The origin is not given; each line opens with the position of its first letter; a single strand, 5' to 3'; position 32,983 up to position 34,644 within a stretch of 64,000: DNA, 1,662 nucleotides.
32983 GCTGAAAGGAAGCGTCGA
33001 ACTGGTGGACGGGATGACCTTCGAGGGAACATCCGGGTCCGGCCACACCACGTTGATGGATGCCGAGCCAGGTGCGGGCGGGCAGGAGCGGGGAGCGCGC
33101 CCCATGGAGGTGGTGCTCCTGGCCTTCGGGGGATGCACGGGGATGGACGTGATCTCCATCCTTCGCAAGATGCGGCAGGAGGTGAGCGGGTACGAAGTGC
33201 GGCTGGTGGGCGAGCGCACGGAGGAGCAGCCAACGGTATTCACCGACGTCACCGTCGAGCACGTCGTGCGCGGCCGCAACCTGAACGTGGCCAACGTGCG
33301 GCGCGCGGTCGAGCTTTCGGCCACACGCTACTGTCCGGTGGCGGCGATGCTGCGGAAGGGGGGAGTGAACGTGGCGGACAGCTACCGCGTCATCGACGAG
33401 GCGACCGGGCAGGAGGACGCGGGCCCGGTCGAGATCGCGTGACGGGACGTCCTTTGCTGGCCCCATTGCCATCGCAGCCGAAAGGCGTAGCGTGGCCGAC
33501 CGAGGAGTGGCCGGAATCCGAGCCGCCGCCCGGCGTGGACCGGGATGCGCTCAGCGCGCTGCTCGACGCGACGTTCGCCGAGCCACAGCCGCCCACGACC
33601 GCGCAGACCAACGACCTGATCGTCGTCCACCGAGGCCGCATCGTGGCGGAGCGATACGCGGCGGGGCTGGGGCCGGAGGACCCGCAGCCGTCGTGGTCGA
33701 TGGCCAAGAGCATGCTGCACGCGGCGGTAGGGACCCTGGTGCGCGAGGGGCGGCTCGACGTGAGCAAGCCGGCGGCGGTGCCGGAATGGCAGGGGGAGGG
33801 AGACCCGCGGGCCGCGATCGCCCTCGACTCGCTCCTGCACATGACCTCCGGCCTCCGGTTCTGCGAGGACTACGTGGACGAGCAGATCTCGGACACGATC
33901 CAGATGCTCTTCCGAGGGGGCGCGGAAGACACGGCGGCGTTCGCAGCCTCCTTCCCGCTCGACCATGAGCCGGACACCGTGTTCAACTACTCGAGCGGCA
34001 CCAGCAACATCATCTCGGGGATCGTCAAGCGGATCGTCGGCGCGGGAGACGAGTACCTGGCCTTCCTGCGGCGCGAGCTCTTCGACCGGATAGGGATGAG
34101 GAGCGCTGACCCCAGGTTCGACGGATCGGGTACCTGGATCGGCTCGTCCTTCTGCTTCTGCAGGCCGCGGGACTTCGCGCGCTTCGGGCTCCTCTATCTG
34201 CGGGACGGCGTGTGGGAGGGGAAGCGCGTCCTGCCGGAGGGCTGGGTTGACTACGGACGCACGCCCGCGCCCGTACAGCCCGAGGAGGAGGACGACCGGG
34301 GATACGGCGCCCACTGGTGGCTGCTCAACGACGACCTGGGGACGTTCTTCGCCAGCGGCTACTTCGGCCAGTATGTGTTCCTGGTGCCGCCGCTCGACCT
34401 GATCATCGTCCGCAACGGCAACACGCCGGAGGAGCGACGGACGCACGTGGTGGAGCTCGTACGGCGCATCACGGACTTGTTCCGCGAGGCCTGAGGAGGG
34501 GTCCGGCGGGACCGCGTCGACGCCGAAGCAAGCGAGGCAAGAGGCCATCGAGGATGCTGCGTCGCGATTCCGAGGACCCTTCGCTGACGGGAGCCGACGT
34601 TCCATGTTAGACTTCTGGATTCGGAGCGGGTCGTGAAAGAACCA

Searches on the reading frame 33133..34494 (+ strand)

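Call 66: search_protein_families(library=ncbifam, proteins=[window:33133-34494:+], max_evalue=0.01)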
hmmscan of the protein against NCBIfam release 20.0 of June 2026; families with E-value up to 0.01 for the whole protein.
window:33133-34494:+ (453 aa): 1 family
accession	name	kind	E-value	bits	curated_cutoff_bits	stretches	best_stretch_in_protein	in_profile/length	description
NF045925.1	3-sucCA_synth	equivalog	3.3e-27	95.1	800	1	133-428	35-309/498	3-succinylated cholic acid synthase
